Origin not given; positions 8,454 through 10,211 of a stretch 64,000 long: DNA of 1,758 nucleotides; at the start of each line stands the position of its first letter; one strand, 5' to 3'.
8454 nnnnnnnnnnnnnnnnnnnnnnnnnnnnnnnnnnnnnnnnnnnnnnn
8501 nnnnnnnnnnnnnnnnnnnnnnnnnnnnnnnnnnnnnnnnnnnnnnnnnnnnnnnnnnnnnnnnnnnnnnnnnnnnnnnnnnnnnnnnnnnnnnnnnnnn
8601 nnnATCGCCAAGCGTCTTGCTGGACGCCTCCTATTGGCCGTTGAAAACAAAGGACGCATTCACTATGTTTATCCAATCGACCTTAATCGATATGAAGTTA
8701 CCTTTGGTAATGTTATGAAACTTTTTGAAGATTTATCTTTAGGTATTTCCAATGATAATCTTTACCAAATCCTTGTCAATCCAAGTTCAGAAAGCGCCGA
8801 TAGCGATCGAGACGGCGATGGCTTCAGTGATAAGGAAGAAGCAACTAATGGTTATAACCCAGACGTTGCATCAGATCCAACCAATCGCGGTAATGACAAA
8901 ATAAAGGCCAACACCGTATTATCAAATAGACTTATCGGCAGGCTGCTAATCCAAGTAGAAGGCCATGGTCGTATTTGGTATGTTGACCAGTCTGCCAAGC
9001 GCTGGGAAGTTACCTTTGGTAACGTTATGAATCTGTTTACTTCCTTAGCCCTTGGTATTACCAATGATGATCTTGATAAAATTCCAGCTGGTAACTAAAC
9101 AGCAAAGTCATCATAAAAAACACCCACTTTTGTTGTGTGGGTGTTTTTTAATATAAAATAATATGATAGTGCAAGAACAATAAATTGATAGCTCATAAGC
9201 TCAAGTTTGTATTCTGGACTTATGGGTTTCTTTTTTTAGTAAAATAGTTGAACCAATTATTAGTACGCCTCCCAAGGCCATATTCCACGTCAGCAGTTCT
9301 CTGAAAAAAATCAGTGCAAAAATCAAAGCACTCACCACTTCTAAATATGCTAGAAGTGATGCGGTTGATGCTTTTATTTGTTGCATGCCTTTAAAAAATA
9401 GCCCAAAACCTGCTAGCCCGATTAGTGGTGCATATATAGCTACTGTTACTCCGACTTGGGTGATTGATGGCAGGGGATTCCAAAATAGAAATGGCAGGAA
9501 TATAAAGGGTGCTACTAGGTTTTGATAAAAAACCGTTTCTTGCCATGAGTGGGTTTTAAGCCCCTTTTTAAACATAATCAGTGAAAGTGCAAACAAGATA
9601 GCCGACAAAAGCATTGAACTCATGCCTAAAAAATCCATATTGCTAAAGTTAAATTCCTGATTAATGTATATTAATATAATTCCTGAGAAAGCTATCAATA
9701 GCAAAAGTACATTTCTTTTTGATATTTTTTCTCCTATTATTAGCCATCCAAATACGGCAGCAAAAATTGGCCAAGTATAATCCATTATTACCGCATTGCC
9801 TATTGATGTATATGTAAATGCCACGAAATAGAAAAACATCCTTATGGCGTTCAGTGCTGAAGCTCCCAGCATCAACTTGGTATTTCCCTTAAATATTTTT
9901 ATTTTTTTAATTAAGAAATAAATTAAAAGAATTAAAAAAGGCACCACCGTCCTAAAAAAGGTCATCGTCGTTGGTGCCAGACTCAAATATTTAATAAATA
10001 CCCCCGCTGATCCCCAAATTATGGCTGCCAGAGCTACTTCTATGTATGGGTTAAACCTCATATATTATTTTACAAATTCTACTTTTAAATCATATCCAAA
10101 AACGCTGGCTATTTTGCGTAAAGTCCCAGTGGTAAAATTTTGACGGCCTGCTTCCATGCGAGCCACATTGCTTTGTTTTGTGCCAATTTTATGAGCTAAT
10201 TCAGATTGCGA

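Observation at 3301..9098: Two adjacent giant surface proteins share a C-terminal tandem ~55-aa module separated by a TSP3-like Ca-binding loop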

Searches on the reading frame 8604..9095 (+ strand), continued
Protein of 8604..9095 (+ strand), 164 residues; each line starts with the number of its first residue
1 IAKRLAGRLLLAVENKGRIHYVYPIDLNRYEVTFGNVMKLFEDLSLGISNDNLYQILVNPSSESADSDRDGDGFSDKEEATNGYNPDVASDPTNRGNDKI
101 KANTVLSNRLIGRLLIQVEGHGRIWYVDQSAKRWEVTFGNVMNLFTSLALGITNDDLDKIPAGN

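Call 83: search_protein_families(library=phrogs, proteins=[L022:989-3379:+, L022:5922-7280:+, L022:7291-8655:+, L022:588-986:+, L022:4001-4657:+, L022:3595-3900:+, L022:69-368:+, L022:5647-5925:+, L022:3384-3593:+, L022:365-604:+], max_evalue=0.001)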
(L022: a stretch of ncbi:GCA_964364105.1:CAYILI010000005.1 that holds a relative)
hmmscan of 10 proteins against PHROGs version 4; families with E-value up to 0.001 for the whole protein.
L022:989-3379:+ (796 aa): 0 families

L022:5922-7280:+ (452 aa): 0 families

L022:7291-8655:+ (455 aa): 0 families

L022:588-986:+ (132 aa): 0 families

L022:4001-4657:+ (218 aa): 5 families
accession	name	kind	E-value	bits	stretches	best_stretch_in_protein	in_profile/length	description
phrog_7767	-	other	1.6e-12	48.6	1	3-47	66-109/194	metallo-endopeptidase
phrog_14988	-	other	2.1e-06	28.6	1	14-46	95-128/272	peptidase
phrog_3578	-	lysis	5.7e-06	27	1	12-77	303-358/405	endolysin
phrog_6700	-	lysis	5.8e-05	21.1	1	4-56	2671-2723/2898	endolysin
phrog_28394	-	unknown function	0.00059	20.1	0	13-47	256-290/303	-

L022:3595-3900:+ (101 aa): 0 families

L022:69-368:+ (99 aa): 0 families

L022:5647-5925:+ (92 aa): 0 families

L022:3384-3593:+ (69 aa): 0 families

L022:365-604:+ (79 aa): 0 families

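Call 84: find_encoding_contigs(protein=P0242, flank=10000, max_places=1)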
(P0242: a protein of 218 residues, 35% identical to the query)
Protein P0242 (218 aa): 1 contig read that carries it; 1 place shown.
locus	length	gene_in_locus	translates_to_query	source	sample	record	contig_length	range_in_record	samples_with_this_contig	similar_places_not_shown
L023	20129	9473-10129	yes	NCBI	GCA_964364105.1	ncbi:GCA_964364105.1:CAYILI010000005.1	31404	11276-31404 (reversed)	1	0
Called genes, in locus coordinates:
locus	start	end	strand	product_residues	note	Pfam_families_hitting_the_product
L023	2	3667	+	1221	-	?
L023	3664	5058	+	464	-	-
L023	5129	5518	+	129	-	-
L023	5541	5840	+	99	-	-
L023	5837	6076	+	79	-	-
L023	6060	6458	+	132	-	-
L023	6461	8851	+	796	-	-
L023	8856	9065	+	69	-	-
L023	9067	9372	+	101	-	-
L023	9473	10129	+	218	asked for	PF01551:Peptidase_M23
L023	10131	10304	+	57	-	-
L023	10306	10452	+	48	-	-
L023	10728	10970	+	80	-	-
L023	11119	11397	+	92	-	-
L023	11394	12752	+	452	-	-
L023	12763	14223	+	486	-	-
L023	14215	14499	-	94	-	-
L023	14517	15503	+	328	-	-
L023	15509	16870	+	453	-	-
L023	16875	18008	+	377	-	-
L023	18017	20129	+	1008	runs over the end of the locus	-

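Call 85: search_protein_families(library=phrogs, proteins=[L023:2-3667:+, L023:3664-5058:+, L023:11394-12752:+, L023:12763-14223:+, L023:14517-15503:+, L023:15509-16870:+, L023:16875-18008:+, L023:18017-20128:+, L023:5129-5518:+, L023:10728-10970:+], max_evalue=0.01)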
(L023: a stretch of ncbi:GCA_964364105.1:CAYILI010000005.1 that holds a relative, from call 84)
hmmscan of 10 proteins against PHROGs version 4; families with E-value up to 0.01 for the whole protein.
L023:2-3667:+ (1221 aa): 0 families

L023:3664-5058:+ (464 aa): 0 families

L023:11394-12752:+ (452 aa): 0 families

L023:12763-14223:+ (486 aa): 0 families

L023:14517-15503:+ (328 aa): 0 families

L023:15509-16870:+ (453 aa): 0 families

L023:16875-18008:+ (377 aa): 0 families

L023:18017-20128:+ (704 aa): 1 family
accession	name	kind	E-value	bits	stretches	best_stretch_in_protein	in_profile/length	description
phrog_36598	-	unknown function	2.8e-07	29.2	1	119-186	160-227/1803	-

L023:5129-5518:+ (129 aa): 1 family
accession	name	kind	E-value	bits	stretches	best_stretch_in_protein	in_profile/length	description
phrog_14489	-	unknown function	0.0083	14.8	1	16-76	1042-1099/1283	-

L023:10728-10970:+ (80 aa): 0 families

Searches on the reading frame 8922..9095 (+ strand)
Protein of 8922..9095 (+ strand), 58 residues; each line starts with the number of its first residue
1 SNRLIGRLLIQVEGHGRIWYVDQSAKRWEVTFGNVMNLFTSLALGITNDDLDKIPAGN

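Call 14: search_solved_structures(query=A1, max_evalue=10)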
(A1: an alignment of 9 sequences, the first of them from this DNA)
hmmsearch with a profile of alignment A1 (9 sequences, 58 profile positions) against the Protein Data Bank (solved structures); distinct sequences matched with E-value up to 10: 6.
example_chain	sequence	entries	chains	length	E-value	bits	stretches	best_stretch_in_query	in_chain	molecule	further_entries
5xmc_A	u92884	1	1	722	0.028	17.3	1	11-27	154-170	E3 ubiquitin-protein ligase Itchy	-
2dmv_A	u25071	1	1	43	0.14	15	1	11-27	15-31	Itchy homolog E3 ubiquitin protein ligase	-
2kyk_A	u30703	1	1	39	0.27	14.1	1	11-25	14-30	E3 ubiquitin-protein ligase Itchy homolog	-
3k81_A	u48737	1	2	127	1.1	12.2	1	8-39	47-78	Single strand antibody VHH domain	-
2n8t_A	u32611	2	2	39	1.3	11.9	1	13-26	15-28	E3 ubiquitin-protein ligase NEDD4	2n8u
6gxs_A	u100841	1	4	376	4.3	10.3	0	39-55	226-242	CV39L lectin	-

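Call 23: search_protein_representatives(alignment_id=A1)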
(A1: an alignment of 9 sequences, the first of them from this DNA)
Query: 9 sequences, 58 profile positions. Proteins with E-value up to 0.001 (for the whole library): 3436; up to 1e-10: 2884; up to 1e-30: 175. The best 150 are listed.
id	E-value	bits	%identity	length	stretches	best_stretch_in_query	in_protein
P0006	4.2e-99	340.2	-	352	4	1-56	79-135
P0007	2.1e-84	293.2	-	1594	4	1-57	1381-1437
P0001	5.9e-59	211.7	-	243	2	1-58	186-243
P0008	3.3e-56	202.9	-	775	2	1-58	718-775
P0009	3.6e-56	202.8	-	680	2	1-58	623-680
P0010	3.7e-56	202.7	-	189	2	1-55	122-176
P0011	5.0e-56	202.3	-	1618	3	1-58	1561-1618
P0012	5.1e-56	202.3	-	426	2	1-58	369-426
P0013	2.5e-55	200.1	-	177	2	2-57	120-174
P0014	1.3e-54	197.7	-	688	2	1-56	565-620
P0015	3.9e-54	196.2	-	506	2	1-56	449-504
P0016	4.3e-54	196.1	-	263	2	1-57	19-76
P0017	6.6e-54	195.5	-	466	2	2-54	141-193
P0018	1.0e-53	194.9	-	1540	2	2-58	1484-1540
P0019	2.5e-53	193.7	-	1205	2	1-58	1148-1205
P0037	1.8e-51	187.7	-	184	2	1-55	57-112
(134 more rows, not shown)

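Call 31: search_protein_families(library=pfam, alignment_id=A2, max_evalue=0.001)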
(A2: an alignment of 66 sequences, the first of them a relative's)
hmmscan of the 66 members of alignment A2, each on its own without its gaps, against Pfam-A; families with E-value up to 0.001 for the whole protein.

A. member 1, P0006 (352 aa): 0 families

B. families by the number of members that match (of 66 scanned): 46 families (the first 25 are shown)
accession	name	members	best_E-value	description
PF18884.5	TSP3_bac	15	1.9e-18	Bacterial TSP3 repeat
PF07705.17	CARDB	7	1.3e-41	CARDB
PF16656.11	Pur_ac_phosph_N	7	1.5e-25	Purple acid Phosphatase, N-terminal domain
PF13365.12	Trypsin_2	4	1.2e-25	Trypsin-like peptidase domain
PF13753.12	SWM_repeat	4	3.6e-12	Putative flagellar system-associated repeat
PF00041.27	fn3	4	2.6e-10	Fibronectin type III domain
PF16403.11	Bact_surface_Ig-like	3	6.8e-137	Bacterial surface protein, Ig-like domain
PF21783.3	YNCE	3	1.6e-11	YNCE-like beta-propeller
PF00089.32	Trypsin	3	1.9e-11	Trypsin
PF08239.17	SH3_3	2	5.6e-13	Bacterial SH3 domain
PF10342.15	Kre9_KNH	2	1.9e-12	Kre9/KNH-like N-terminal Ig-like domain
PF00188.32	CAP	2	5.2e-10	Cysteine-rich secretory protein family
PF04519.19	Bactofilin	2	1.4e-05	Polymer-forming cytoskeletal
PF03572.23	Peptidase_S41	1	1.7e-52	Peptidase family S41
PF00082.27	Peptidase_S8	1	1.1e-42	Subtilase family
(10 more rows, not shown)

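Call 64: search_protein_families(library=ncbifam, proteins=[P0016, P0037], max_evalue=1)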
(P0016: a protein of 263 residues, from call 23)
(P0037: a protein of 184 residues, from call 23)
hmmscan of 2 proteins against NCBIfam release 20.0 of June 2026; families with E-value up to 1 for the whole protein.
P0016 (263 aa): 5 families
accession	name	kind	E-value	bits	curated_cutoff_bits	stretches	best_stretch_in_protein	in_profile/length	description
NF003152.0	PRK04101.1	equivalog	0.0047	17.3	171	1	61-118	67-123/139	metallothiol transferase FosB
NF000063.1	Fos_BSH_Sepi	exception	0.0065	16.6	300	1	60-118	67-124/142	FosB family fosfomycin resistance bacillithiol transferase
NF000493.1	Fos_BSH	exception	0.011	16.1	240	1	60-118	65-122/137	FosB/FosD family fosfomycin resistance bacillithiol transferase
NF000098.1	Fos_BSH_Bcer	exception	0.069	13.4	295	1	24-118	34-123/138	FosB family fosfomycin resistance bacillithiol transferase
NF038004.1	darobactin_RiPP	equivalog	0.079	13.1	45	0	115-141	6-32/45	darobactin family peptide antibiotic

P0037 (184 aa): 0 families

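Call 65: search_protein_families(library=phrogs, proteins=[P0016, P0037], max_evalue=1)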
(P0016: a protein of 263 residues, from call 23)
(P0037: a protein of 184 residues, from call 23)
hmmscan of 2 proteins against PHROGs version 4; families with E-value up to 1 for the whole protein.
P0016 (263 aa): 6 families
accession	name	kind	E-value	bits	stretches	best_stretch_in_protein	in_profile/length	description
phrog_19209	-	unknown function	0.0033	18.3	0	21-41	53-73/74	-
phrog_23687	-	unknown function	0.034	15.4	0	42-101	19-63/92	-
phrog_13722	-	unknown function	0.12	13.6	0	30-62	55-88/92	-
phrog_12335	-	unknown function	0.16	13.5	1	205-240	29-63/90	-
phrog_8562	-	unknown function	0.16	13.1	0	98-124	113-138/173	-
phrog_8395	-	unknown function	0.31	11.8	0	87-101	4-18/47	-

P0037 (184 aa): 1 family
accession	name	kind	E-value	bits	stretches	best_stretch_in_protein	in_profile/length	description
phrog_27150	-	unknown function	0.27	12.3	0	88-109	39-60/139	-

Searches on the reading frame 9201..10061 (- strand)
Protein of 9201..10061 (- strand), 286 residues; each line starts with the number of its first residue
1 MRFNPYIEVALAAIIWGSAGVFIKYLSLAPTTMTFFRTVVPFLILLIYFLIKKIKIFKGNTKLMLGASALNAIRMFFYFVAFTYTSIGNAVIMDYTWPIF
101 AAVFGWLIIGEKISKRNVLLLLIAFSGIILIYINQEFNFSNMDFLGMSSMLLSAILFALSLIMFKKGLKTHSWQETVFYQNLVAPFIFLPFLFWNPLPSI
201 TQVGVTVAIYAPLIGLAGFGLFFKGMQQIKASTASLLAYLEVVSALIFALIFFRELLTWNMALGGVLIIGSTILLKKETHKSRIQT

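Call 18: search_protein_families(library=pfam, proteins=[window:9201-10061:-], max_evalue=0.00001)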
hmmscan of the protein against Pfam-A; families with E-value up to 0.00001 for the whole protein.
window:9201-10061:- (286 aa): 2 families
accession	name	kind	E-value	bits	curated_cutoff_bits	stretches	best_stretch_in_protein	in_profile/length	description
PF00892.27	EamA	-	6.1e-41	140.3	28.2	2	9-132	7-134/135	EamA-like transporter family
PF03151.22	TPT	-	1.2e-06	28.6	30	1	30-270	31-285/291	Triose-phosphate Transporter family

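Call 56: find_encoding_contigs(protein=window:9201-10061:-, flank=10000, max_places=4)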
Protein window:9201-10061:- (286 aa): 9 contigs read that carry it; 4 places shown.
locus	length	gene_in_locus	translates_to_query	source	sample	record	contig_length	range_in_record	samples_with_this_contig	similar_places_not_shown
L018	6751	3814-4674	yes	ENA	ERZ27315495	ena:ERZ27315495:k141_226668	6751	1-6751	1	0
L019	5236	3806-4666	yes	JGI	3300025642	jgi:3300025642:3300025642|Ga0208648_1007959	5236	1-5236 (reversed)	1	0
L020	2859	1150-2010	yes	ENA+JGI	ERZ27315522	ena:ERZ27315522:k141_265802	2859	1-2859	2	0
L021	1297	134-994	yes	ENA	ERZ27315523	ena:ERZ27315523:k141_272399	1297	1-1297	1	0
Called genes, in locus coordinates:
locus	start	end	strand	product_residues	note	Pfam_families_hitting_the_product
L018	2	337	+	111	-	?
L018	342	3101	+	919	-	PF02739:5_3_exonuc_N, PF01367:5_3_exonuc, PF01612:DNA_pol_A_exo1, PF22619:DNA_polI_exo1, PF00476:DNA_pol_A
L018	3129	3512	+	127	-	PF05973:Gp49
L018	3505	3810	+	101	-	PF12844:HTH_19 (weak), PF01381:HTH_3, PF13443:HTH_26, PF13560:HTH_31 (weak)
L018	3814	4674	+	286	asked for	PF00892:EamA, PF03151:TPT (weak), PF00892:EamA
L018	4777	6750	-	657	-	?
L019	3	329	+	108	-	?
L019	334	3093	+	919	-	PF02739:5_3_exonuc_N, PF01367:5_3_exonuc, PF01612:DNA_pol_A_exo1, PF22619:DNA_polI_exo1, PF00476:DNA_pol_A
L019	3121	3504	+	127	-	PF05973:Gp49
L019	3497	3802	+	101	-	PF12844:HTH_19 (weak), PF01381:HTH_3, PF13443:HTH_26, PF13560:HTH_31 (weak)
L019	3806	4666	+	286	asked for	PF00892:EamA, PF03151:TPT (weak), PF00892:EamA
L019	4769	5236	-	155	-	?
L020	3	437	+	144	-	?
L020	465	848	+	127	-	PF05973:Gp49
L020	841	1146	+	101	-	PF12844:HTH_19 (weak), PF01381:HTH_3, PF13443:HTH_26, PF13560:HTH_31 (weak)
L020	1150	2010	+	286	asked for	PF00892:EamA, PF03151:TPT (weak), PF00892:EamA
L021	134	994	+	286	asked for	PF00892:EamA, PF03151:TPT (weak), PF00892:EamA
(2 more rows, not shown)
